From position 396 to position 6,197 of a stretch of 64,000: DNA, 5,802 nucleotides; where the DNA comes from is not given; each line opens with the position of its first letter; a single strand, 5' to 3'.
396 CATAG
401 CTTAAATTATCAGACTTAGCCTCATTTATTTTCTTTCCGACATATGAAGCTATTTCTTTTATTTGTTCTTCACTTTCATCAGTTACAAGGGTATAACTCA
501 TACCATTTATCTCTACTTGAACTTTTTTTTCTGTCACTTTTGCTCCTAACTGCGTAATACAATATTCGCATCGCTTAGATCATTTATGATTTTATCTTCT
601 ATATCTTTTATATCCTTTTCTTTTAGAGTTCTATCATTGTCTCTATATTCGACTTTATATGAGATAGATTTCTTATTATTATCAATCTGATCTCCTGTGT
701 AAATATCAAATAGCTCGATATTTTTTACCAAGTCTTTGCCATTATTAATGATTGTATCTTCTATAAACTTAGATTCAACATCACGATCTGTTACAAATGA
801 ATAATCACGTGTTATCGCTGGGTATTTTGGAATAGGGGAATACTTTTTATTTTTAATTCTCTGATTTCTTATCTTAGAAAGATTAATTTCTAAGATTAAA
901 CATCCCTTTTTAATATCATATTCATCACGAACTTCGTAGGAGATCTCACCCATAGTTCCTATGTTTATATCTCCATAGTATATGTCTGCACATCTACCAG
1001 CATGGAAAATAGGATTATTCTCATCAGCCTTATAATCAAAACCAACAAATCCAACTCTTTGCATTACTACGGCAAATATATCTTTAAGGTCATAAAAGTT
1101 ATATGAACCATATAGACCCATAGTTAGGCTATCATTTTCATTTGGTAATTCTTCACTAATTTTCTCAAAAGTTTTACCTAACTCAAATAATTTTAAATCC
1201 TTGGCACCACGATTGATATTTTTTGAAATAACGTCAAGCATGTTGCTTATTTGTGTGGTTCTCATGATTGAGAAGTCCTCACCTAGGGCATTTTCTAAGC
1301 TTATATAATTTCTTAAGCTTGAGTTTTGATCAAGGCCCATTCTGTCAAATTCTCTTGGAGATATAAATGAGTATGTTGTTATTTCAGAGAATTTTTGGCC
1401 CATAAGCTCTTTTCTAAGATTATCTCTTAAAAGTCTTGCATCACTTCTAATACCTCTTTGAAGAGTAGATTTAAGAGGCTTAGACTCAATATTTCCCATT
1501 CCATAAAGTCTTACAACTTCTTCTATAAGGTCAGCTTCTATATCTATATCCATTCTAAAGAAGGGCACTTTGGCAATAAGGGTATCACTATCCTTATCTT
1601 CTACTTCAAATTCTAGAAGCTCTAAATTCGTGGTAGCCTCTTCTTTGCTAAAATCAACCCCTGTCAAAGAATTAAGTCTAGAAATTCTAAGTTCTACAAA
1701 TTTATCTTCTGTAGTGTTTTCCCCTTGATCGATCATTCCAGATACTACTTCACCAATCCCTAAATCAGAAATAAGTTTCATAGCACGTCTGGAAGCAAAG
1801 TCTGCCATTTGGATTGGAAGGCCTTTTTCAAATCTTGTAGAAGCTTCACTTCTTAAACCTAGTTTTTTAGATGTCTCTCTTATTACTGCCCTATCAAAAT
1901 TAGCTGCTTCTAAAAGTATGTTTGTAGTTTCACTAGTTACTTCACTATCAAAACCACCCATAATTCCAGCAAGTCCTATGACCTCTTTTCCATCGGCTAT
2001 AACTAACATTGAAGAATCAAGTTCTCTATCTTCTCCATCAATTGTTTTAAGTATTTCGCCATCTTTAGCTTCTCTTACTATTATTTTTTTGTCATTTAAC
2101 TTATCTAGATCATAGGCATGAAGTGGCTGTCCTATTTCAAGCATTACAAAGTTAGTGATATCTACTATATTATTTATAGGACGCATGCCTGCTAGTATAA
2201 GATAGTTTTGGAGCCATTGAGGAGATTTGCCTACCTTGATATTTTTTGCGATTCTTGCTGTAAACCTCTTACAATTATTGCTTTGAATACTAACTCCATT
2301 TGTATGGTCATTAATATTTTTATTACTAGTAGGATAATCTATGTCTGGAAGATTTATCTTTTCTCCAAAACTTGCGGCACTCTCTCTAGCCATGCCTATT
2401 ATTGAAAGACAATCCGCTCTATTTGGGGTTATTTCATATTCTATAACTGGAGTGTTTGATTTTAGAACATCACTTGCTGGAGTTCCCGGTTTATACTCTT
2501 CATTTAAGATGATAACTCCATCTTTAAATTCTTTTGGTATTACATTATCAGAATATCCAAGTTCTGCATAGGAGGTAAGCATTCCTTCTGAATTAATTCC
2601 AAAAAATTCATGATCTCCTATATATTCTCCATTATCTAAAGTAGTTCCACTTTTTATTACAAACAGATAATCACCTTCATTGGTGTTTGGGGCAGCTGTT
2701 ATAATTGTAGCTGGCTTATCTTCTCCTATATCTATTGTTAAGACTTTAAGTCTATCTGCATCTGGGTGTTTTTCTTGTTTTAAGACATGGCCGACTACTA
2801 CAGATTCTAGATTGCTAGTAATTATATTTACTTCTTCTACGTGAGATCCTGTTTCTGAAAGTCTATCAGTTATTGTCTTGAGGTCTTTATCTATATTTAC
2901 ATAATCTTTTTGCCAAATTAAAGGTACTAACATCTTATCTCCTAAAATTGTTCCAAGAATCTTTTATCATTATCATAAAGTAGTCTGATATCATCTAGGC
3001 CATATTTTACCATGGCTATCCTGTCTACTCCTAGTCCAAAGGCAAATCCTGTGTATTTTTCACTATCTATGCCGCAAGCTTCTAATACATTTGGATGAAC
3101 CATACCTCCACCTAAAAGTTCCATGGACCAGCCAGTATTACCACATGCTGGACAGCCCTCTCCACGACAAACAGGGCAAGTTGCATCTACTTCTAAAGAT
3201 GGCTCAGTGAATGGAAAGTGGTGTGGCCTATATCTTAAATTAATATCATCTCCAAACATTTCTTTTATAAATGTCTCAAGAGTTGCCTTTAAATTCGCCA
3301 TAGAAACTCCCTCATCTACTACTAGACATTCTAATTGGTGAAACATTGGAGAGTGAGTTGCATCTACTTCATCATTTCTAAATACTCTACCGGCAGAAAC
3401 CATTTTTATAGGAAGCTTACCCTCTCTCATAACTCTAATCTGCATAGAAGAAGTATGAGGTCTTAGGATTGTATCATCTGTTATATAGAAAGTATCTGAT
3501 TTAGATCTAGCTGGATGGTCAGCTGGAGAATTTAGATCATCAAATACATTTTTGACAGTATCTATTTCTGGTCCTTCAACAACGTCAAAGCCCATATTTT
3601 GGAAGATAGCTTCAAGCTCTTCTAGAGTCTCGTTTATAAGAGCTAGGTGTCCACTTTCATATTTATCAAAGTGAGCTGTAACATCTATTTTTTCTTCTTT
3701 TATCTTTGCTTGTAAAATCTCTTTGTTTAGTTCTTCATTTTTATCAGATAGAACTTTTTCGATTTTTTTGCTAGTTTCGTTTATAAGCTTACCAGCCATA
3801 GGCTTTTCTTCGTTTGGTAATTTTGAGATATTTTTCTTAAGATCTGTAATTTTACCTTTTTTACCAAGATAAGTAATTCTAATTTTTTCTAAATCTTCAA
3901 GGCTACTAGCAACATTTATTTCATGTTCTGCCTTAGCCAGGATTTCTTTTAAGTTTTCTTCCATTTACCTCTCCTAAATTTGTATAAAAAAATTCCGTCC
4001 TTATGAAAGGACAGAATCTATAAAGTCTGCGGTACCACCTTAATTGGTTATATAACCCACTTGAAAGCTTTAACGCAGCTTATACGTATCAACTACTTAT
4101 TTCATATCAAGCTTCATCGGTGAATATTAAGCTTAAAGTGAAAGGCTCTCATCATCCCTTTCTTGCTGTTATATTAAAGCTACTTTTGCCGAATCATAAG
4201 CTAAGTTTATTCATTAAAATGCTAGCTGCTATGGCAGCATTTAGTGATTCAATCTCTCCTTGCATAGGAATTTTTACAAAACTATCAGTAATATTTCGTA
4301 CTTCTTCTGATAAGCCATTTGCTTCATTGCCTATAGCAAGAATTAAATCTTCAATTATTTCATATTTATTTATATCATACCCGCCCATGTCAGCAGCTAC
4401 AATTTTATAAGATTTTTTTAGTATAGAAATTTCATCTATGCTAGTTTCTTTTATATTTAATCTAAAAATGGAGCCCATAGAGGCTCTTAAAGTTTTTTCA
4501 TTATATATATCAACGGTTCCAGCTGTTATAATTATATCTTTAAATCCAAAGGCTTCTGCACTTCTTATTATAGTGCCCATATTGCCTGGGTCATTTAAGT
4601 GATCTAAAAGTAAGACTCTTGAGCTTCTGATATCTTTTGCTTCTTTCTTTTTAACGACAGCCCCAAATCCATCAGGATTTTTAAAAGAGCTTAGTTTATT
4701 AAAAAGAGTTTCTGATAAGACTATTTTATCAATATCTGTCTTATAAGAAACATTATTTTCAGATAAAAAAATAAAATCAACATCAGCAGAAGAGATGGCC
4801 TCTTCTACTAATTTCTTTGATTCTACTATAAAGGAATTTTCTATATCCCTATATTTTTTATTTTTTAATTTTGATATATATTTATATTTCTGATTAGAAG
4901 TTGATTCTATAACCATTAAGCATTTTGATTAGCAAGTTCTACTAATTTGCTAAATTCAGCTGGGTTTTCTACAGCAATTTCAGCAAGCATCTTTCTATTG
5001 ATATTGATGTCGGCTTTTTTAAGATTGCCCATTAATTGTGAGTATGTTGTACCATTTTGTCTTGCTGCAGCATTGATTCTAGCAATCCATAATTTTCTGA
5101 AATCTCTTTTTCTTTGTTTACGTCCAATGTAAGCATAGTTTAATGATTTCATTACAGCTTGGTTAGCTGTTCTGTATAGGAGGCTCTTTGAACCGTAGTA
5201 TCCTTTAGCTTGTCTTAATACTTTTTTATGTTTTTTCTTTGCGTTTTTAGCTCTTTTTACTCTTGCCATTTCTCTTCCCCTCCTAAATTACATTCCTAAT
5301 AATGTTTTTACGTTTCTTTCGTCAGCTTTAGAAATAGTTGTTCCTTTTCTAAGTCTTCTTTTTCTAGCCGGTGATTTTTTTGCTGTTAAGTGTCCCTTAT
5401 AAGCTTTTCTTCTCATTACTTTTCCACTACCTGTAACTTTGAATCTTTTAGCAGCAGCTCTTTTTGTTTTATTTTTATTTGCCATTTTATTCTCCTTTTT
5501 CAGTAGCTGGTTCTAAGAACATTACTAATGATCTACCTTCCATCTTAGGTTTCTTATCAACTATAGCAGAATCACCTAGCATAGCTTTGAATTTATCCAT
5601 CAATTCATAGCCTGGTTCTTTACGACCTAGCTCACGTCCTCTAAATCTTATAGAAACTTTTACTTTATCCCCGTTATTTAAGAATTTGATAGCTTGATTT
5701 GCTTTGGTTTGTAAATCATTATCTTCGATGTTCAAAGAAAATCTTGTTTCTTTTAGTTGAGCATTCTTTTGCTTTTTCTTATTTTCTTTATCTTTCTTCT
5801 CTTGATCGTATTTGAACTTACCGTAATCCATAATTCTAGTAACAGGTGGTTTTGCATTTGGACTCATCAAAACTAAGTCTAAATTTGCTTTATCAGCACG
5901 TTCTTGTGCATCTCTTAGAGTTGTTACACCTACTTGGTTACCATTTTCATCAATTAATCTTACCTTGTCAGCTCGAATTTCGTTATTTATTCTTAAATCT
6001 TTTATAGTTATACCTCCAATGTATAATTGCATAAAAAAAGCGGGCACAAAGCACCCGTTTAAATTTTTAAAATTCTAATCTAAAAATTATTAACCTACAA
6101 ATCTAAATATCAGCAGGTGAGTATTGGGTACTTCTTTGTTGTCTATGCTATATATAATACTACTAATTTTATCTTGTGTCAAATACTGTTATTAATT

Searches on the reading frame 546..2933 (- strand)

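Call 44: search_protein_families(library=pfam, proteins=[window:546-2933:-], max_evalue=0.00001)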
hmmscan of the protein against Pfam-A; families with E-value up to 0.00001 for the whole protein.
window:546-2933:- (795 aa): 5 families
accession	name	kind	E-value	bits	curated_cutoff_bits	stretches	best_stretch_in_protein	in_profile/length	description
PF03483.22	B3_4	-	2.9e-67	226.1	29.3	1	221-391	2-172/174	B3/4 domain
PF17759.6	tRNA_synthFbeta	-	9.3e-52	176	22.4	1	482-685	1-214/214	Phenylalanyl tRNA synthetase beta chain CLM domain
PF03147.19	FDX-ACB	-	1.4e-25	90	31.1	1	702-794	1-94/94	Ferredoxin-fold anticodon binding domain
PF03484.21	B5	-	2.5e-19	69.7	28.6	1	413-478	1-66/67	tRNA synthetase B5 domain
PF01588.26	tRNA_bind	-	9.1e-16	58.2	27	1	45-151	1-95/96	Putative tRNA binding domain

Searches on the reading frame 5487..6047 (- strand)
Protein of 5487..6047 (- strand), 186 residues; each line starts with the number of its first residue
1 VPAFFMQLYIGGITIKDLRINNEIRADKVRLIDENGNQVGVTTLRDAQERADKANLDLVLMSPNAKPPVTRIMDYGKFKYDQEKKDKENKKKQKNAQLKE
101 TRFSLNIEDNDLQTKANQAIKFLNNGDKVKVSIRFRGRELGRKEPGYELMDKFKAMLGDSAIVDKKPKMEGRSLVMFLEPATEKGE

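Call 38: search_protein_families(library=pfam, proteins=[window:5487-6047:-], max_evalue=0.00001)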
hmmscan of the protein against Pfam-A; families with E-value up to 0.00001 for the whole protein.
window:5487-6047:- (186 aa): 2 families
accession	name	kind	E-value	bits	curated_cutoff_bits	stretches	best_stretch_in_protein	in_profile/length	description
PF05198.21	IF3_N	-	1.5e-32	112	26.9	1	20-89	1-70/70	Translation initiation factor IF-3, N-terminal domain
PF00707.27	IF3_C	-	5e-32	110.1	34.8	1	97-180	2-85/86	Translation initiation factor IF-3, C-terminal domain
